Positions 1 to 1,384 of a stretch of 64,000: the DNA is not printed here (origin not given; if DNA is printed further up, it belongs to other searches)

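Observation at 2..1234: STAS domain covalently fused to an APH/choline-kinase-fold kinase: a candidate non-GHKL kinase for the neighbouring STAS/PP2C module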

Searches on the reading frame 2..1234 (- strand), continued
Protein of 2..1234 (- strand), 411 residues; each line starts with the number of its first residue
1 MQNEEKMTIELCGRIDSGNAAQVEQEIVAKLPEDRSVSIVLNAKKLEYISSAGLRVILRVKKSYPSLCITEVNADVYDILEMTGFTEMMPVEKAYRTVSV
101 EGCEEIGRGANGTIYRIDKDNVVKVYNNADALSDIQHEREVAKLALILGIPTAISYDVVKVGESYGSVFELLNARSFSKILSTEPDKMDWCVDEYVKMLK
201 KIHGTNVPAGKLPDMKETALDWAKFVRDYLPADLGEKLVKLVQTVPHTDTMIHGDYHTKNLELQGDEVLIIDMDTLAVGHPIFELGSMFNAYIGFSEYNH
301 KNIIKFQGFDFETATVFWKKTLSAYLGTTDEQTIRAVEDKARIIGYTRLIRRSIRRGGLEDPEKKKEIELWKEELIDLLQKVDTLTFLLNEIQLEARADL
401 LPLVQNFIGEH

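Call 15: find_related_loci(query=P0001, collection=genome_contigs, flank=10000)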
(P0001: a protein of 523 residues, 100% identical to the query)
Query P0001 (523 aa) in genome_contigs; peptide patterns used: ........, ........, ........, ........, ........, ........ (x = any residue, [..] = any of these).
277 stretches matched a pattern; 116 encode a relative of the query (tblastn E <= 1e-3); the best 80 are kept; 80 distinct loci.
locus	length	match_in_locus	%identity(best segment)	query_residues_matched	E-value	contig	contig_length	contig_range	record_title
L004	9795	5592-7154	74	1-521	0e+0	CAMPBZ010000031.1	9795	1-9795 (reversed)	MAG: uncultured Clostridia bacterium isolate SRR873610_bin.107_metaWRAP_v1.3_MAG genome assembly, contig: NODE_16520_len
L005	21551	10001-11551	72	5-521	0e+0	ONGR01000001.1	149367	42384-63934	uncultured Clostridiales bacterium isolate RUG294 genome assembly, contig: scaffold_50, whole genome shotgun sequence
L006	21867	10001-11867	71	4-516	0e+0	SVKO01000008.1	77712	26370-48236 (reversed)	MAG: Oscillospiraceae bacterium isolate SIG463 NODE_377_length_77712_cov_49.228634, whole genome shotgun sequence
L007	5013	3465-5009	71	7-521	0e+0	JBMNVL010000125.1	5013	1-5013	MAG: Acutalibacteraceae bacterium isolate SBF912SR2HQ0058 scaffold_75934_c1, whole genome shotgun sequence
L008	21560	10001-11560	70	1-521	0e+0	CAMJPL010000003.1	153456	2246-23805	MAG: uncultured Clostridia bacterium isolate SRR12081301_bin.2_metaWRAP_v1.3_MAG genome assembly, contig: ERZ12289766.71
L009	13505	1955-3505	70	5-521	0e+0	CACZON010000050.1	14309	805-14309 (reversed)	MAG: Ruminococcaceae bacterium isolate RUG12808 genome assembly, contig: RUG12808_asm_50, whole genome shotgun sequence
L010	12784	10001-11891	71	2-521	0e+0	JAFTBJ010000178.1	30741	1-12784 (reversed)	MAG: Clostridia bacterium isolate RGIG3664 Goat_Rumen.Co__c2224299, whole genome shotgun sequence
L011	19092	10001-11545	70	7-521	0e+0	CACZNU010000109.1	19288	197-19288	MAG: Ruminococcaceae bacterium isolate RUG12786 genome assembly, contig: RUG12786_asm_109, whole genome shotgun sequence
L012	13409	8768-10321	70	2-521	0e+0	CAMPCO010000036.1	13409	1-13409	MAG: uncultured Clostridia bacterium isolate SRR873610_bin.60_metaWRAP_v1.3_MAG genome assembly, contig: NODE_9833_lengt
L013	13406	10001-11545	69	7-521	0e+0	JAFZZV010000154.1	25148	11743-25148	MAG: Oscillospiraceae bacterium isolate RGIG8248 Water_buffalos_Rumen-5__c1559452, whole genome shotgun sequence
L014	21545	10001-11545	70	7-521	0e+0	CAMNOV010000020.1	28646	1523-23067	MAG: uncultured Clostridia bacterium isolate SRR1222429_bin.124_metaWRAP_v1.3_MAG genome assembly, contig: NODE.2849_len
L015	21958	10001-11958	68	1-521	0e+0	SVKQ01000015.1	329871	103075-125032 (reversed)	MAG: Oscillospiraceae bacterium isolate SIG465 k141_658243, whole genome shotgun sequence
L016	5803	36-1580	71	7-521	0e+0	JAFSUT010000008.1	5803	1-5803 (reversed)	MAG: Clostridia bacterium isolate RGIG3492 Goat_Rumen.Co__c329773, whole genome shotgun sequence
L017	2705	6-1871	70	3-521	0e+0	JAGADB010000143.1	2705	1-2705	MAG: Clostridia bacterium isolate RGIG8332 Water_buffalos_Rumen.Co__c6853507, whole genome shotgun sequence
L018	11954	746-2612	69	1-521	0e+0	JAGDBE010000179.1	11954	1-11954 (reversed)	MAG: Clostridia bacterium isolate RGIG10308 Yak_Rumen.Co__c5858449, whole genome shotgun sequence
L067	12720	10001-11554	60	4-521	0e+0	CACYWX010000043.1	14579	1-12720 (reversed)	MAG: uncultured Ruminococcus sp. isolate RUG12348 genome assembly, contig: RUG12348_asm_43, whole genome shotgun sequenc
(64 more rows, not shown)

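Call 19: search_protein_families(library=pfam, proteins=[L001:11591-12454:+, L001:12544-14412:-, L001:15156-16817:-], max_evalue=0.01)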
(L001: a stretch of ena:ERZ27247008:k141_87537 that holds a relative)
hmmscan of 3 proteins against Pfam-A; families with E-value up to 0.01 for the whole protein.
L001:11591-12454:+ (287 aa): 1 family
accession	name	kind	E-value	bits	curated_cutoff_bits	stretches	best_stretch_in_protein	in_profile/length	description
PF02811.25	PHP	-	2.5e-07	31.6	26.4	1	9-81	1-76/164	PHP domain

L001:12544-14412:- (622 aa): 6 families
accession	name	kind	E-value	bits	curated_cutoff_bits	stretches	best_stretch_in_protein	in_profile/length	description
PF13385.13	Laminin_G_3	-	1.2e-18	68.1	27.6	1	452-614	3-151/151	Concanavalin A-like lectin/glucanases superfamily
PF01663.27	Phosphodiest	-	3.7e-14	53.5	23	1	54-336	1-249/342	Type I phosphodiesterase / nucleotide pyrophosphatase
PF07953.20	Toxin_R_bind_N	-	8.1e-11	42.4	23.8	1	421-553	4-144/191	Clostridium neurotoxin, N-terminal receptor binding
PF00884.28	Sulfatase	-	1e-07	32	25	1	192-309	141-244/301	Sulfatase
PF01676.23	Metalloenzyme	-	0.0014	18.6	24.3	1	269-333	167-226/252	Metalloenzyme superfamily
PF02995.22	DUF229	-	0.0022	17.2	25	1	259-309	294-344/496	Protein of unknown function (DUF229)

L001:15156-16817:- (553 aa): 4 families
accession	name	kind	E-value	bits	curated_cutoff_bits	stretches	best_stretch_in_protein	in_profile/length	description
PF01663.27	Phosphodiest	-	1.6e-15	58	23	1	239-492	1-223/342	Type I phosphodiesterase / nucleotide pyrophosphatase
PF00884.28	Sulfatase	-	6.3e-06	26.1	25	1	452-499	205-257/301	Sulfatase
PF02995.22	DUF229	-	0.0048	16.1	25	1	441-489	294-342/496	Protein of unknown function (DUF229)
PF01676.23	Metalloenzyme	-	0.0084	16.1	24.3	0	451-530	167-242/252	Metalloenzyme superfamily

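Call 20: search_protein_families(library=ncbifam, proteins=[L001:11591-12454:+, P0001], max_evalue=0.01)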
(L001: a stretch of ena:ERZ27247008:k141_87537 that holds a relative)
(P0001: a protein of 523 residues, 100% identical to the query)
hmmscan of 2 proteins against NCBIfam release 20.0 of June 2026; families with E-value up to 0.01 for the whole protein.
L001:11591-12454:+ (287 aa): 11 families
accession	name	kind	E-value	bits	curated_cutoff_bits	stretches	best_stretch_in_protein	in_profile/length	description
NF041577.1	nside_bi_sphtase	equivalog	8.7e-32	110.4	400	1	7-261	3-256/276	3',5'-nucleoside bisphosphate phosphatase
NF047791.1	RNaseRnm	equivalog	5.6e-29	101.3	375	1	8-265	3-260/275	RNase RNM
NF041661.1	Cycl_ph_dihydrol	equivalog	4.8e-25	88.4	500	1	9-257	1-246/259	phosphoribosyl 1,2-cyclic phosphate 1,2-diphosphodiesterase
NF038032.1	CehA_McbA_metalo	domain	1.1e-12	48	80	1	7-101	4-95/315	CehA/McbA family metallohydrolase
NF045780.1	TrlF_fam_ATP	equivalog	4.6e-10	38.9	350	1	7-89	7-100/944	TrlF family AAA-like ATPase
NF006375.0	PRK08609.1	equivalog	2.4e-05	23.1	426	1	8-45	337-374/571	DNA polymerase/3'-5' exonuclease PolX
NF004981.0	PRK06361.1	equivalog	6.1e-05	22.5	117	1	7-52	1-47/217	histidinol phosphate phosphatase domain-containing protein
NF006702.0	PRK09248.1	domain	0.00031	20.3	264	1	8-44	5-42/246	PHP domain-containing protein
NF001688.0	PRK00448.1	equivalog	0.00063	17.4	873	1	5-75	336-408/1445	PolC-type DNA polymerase III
TIGR01405.1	polC_Gram_pos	equivalog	0.001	16.8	1043.45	1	6-74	103-173/1211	DNA polymerase III subunit alpha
NF005928.0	PRK07945.1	equivalog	0.0099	15.3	250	0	6-44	98-136/337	PHP domain-containing protein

P0001 (523 aa): 10 families
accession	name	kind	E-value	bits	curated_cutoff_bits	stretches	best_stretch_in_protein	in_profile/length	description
TIGR02172.1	Fb_sc_TIGR02172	paralog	7.4e-31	107.7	228.2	1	104-299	7-203/226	TIGR02172 family protein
TIGR00377.1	ant_ant_sig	superfamily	4e-15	55.6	53.45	1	2-94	9-105/108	anti-sigma factor antagonist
TIGR02886.1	spore_II_AA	equivalog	1.5e-09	37.8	114.75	1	3-94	6-101/106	anti-sigma F factor antagonist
NF003144.0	PRK04069.1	equivalog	2.4e-08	33.5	145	1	422-520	40-141/161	anti-sigma B factor RsbW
TIGR01924.1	rsbW_low_gc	equivalog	7e-08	32.1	155.05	1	391-517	9-138/159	anti-sigma B factor RsbW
TIGR02906.1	spore_CotS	subfamily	3.6e-05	22.9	172.7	1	239-299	178-239/314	CotS family spore coat protein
NF041045.1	RsbA_anti_sig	subfamily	0.00017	21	210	1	399-513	189-295/303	anti-sigma factor RsbA family regulatory protein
NF011462.0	PRK14879.1-3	equivalog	0.001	18.8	174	0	224-273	77-125/192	Kae1-associated kinase Bud32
TIGR03724.2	arch_bud32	equivalog_domain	0.0028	17.2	125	0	247-273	102-128/193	KEOPS complex kinase/ATPase Bud32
NF053880.1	SprCtKinCotIBac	equivalog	0.0081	15.2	550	0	237-294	193-251/328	spore coat kinase CotI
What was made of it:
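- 2..52 (-): First 17 residues (aa 395–411) of the C-terminal RsbW/SpoIIAB-type GHKL kinase domain (HATPase_c_2, aa 395–521). The rest is outside the window. NCBIfam RsbW E 2.4e-8 (call 20).
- On RsbW/SpoIIAB-type GHKL serine kinases (HATPase_c_2, PF13581): 33.5 bits against a cut-off of 145 (call 20).
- NCBIfam names it as 3',5'-nucleoside bisphosphate phosphatase or RNase RNM, below cut-off (call 20).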

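Call 33: search_protein_representatives(protein=P0001)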
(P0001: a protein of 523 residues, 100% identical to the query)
Query: 523 residues. Proteins with E-value up to 0.001 (for the whole library): 16289; up to 1e-10: 6049; up to 1e-30: 822. The best 150 are listed.
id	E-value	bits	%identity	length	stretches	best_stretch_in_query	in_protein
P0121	8.8e-196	667.8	58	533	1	3-522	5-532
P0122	1.1e-149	515.7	59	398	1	4-387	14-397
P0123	9.6e-146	502.8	52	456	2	173-522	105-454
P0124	2.3e-139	481.8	47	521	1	9-521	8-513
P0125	1.2e-138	479.4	51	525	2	7-385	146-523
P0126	1.3e-137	476.0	55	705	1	7-385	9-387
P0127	1.2e-136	472.8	63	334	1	193-521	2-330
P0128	4.2e-136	471.0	55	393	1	7-387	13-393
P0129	2.4e-130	452.0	73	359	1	99-364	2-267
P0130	5.2e-113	394.8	47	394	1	2-387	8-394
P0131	7.8e-111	387.7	51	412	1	9-388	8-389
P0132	8.2e-111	387.6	62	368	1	7-284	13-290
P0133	1.9e-110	386.4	49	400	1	5-385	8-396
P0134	1.4e-108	380.2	46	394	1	8-387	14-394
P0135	1.7e-98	347.0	44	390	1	7-385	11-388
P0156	9.7e-86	304.9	41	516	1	3-369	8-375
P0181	2.6e-76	273.8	38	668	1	8-383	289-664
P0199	5.1e-73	262.9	35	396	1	10-386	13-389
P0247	2.7e-69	250.6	35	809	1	9-388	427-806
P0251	9.0e-69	248.9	38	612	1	5-386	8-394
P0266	1.3e-67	245.0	33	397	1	2-365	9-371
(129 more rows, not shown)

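Call 34: search_protein_families(library=pfam, proteins=[P0126, P0125, P0181, P0247, P0251, P0156, P0124, P0130, P0199, P0266], max_evalue=0.001)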
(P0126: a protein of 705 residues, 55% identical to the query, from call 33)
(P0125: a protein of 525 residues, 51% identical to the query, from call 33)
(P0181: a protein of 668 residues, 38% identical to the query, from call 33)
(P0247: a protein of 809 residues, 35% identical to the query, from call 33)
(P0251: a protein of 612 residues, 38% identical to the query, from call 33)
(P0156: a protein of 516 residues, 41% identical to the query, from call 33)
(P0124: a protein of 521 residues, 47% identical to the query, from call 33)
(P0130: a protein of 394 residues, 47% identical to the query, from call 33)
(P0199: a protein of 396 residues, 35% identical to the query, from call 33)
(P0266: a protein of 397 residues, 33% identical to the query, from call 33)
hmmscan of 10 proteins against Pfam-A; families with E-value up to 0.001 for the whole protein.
P0126 (705 aa): 4 families
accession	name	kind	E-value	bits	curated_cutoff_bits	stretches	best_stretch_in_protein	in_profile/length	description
PF01636.29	APH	-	5.5e-14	52.9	23.2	1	106-291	3-210/239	Phosphotransferase enzyme family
PF01740.26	STAS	-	8.8e-14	51.6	22.6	1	2-95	4-101/106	STAS domain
PF02811.25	PHP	-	3e-07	31.3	26.4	1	425-497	1-76/164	PHP domain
PF13466.11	STAS_2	-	1.3e-05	25.7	29.2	1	11-86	1-78/80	STAS domain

P0125 (525 aa): 4 families
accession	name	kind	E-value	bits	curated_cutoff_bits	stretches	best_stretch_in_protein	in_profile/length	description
PF13581.12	HATPase_c_2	-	5.8e-16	59.1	27.4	1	12-130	7-127/127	Histidine kinase-like ATPase domain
PF01740.26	STAS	-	1.7e-15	57.1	22.6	1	145-232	10-101/106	STAS domain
PF01636.29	APH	-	5.4e-10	39.9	23.2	1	244-431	4-214/239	Phosphotransferase enzyme family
PF13466.11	STAS_2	-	0.00011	22.7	29.2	1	150-224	3-79/80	STAS domain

P0181 (668 aa): 7 families
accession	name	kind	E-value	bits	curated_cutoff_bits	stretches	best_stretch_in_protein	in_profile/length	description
PF24391.1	HD-CE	-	1.2e-37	130.5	27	1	39-243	1-236/263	HD-CE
PF01636.29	APH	-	8.6e-15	55.6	23.2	1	387-574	4-212/239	Phosphotransferase enzyme family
PF01740.26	STAS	-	5.4e-07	29.8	22.6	1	290-377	13-103/106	STAS domain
PF02958.26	EcKL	-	1.4e-06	28.3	22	1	510-572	193-262/294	Ecdysteroid kinase-like family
PF19974.5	TCAD9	-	6e-06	26.1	40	1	510-572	293-339/429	Ternary complex associated domain 9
PF04655.20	APH_6_hur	-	0.00019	21.3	27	1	521-595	150-225/252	Aminoglycoside/hydroxyurea antibiotic resistance kinase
PF13466.11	STAS_2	-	0.00073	20.1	29.2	0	293-367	4-79/80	STAS domain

P0247 (809 aa): 4 families
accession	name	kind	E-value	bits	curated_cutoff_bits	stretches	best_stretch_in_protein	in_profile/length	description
PF00999.27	Na_H_Exchanger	-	4.8e-45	154.5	26.2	1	25-407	3-373/375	Sodium/hydrogen exchanger, transmembrane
PF01636.29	APH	-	6.4e-13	49.5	23.2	1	525-725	6-229/239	Phosphotransferase enzyme family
PF01740.26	STAS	-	1.9e-12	47.3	22.6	1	429-512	15-102/106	STAS domain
PF13466.11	STAS_2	-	1.8e-11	44.5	29.2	1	429-503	3-79/80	STAS domain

P0251 (612 aa): 5 families
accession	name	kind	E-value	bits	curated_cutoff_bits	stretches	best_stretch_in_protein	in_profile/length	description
PF01743.26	PolyA_pol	-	1.9e-19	70.7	23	2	498-538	86-126/126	Poly A polymerase head domain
PF01636.29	APH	-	7e-12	46.1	23.2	1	110-297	3-210/239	Phosphotransferase enzyme family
PF01740.26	STAS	-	1e-10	41.7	22.6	1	6-102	7-104/106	STAS domain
PF13466.11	STAS_2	-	8e-10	39.2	29.2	1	12-91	1-79/80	STAS domain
PF19974.5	TCAD9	-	4.4e-05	23.3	40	1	232-299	270-340/429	Ternary complex associated domain 9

P0156 (516 aa): 6 families
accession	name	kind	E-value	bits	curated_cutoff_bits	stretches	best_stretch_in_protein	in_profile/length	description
PF01636.29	APH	-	1.4e-15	58.1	23.2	1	108-294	2-210/239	Phosphotransferase enzyme family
PF01740.26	STAS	-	1.7e-14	53.9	22.6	1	6-98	5-101/106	STAS domain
PF04634.17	YezG-like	-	6.3e-07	30.1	21.7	1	360-436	44-121/146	Immunity protein YezG-like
PF13466.11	STAS_2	-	9e-06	26.2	29.2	1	14-90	1-79/80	STAS domain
PF02958.26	EcKL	-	0.00022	21.1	22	1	217-294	177-261/294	Ecdysteroid kinase-like family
PF01633.27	Choline_kinase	-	0.0004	20.2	29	0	134-336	77-245/300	Choline/ethanolamine kinase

P0124 (521 aa): 4 families
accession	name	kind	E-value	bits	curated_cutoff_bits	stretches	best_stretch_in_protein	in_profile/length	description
PF13581.12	HATPase_c_2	-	8.6e-20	71.5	27.4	1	392-513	2-127/127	Histidine kinase-like ATPase domain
PF01636.29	APH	-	4.8e-17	62.9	23.2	1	107-308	10-233/239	Phosphotransferase enzyme family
PF01740.26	STAS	-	1.1e-12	48.1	22.6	1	8-94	13-105/106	STAS domain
PF13466.11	STAS_2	-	6e-11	42.8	29.2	1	8-82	1-79/80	STAS domain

P0130 (394 aa): 3 families
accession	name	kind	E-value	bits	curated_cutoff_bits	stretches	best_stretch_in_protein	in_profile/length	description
PF01740.26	STAS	-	1.1e-16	61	22.6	1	6-100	4-102/106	STAS domain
PF01636.29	APH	-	5.2e-15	56.3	23.2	1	110-300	3-214/239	Phosphotransferase enzyme family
PF13466.11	STAS_2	-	6.1e-07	30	29.2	1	15-91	1-79/80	STAS domain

P0199 (396 aa): 4 families
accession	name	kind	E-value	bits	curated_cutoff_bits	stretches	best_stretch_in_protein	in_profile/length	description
PF01636.29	APH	-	1e-14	55.3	23.2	1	106-301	2-216/239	Phosphotransferase enzyme family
PF01740.26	STAS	-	1.9e-12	47.3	22.6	1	7-95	8-100/106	STAS domain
PF13466.11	STAS_2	-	2.8e-11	43.9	29.2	1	15-88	4-79/80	STAS domain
PF19974.5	TCAD9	-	1.1e-06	28.5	40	1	229-303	272-352/429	Ternary complex associated domain 9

P0266 (397 aa): 3 families
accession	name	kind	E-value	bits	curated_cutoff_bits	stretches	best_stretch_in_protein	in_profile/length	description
PF01636.29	APH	-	5e-17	62.9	23.2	1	111-296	3-210/239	Phosphotransferase enzyme family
PF01740.26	STAS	-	1.7e-08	34.6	22.6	1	7-104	4-105/106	STAS domain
PF13466.11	STAS_2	-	3.2e-08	34.1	29.2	1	20-92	5-79/80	STAS domain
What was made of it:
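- Fused at the N terminus (P0125, call 34). PHP is fused to STAS–APH in P0126 (call 34). Fusion of the hydrolase partner to STAS–APH (P0126; call 34) fits an enzyme pair better than a sensor.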

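Call 35: predict_structure(alignment_id=A1)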
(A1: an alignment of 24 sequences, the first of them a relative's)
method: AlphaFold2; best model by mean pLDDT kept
length: 523 residues; sequences in the alignment: 24
mean_pLDDT: 73.0   pTM: 0.57
mean pLDDT of the five models: 73.0, 70.3, 69.2, 67.4, 66.3
residues with pLDDT >= 90: 100; 70-90: 259; 50-70: 62; < 50: 102
segments of 3 or more residues with pLDDT < 50: 1-3, 95-139, 151-176, 256-271, 296-299, 302-304
pLDDT, mean of each block of 10 residues (from residue 1): 69 90 90 85 89 88 87 76 73 48 29 30 32 45 55 42 39 46 73 75 77 86 95 96 89 57 43 69 84 53 52 81 82 88 90 83 85 94 83 81 85 85 89 77 70 85 88 74 59 70 90 88 90
secondary structure, 60 per line:
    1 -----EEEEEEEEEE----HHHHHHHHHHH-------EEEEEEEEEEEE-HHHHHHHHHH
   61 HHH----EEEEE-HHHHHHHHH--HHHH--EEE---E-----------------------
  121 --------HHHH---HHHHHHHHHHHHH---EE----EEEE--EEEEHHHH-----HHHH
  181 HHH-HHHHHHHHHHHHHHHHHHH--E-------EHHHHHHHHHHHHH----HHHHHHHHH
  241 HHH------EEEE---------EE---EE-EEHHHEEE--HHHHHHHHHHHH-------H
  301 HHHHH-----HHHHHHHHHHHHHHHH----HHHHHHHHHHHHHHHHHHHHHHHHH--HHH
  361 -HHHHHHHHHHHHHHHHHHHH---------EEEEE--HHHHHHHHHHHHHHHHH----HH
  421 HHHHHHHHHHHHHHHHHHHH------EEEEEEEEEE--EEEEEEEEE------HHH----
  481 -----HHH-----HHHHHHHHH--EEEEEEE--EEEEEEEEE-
elements in order: E6-15 H20-30 E38-49 H51-63 E68-72 H74-82 H85-88 E91-93 H129-132 H136-148 E158-161 E164-167 H168-171 H177-183 H185-203 H215-227 H232-243 E250-253 E276-278 H281-292 H300-305 H311-326 H331-355 H362-381 E391-395 H398-414 H419-440 E447-456 E459-467 H494-502 E505-511 E514-522
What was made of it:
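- The full-length AF2 model was poor in the APH N-lobe (pLDDT below 50 for aa 95–176; call 35), so it gave no information on domain contacts.
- Tried and rejected: It gave pLDDT 73, with the APH N-lobe below 50, so it was useless for domain packing (call 35).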
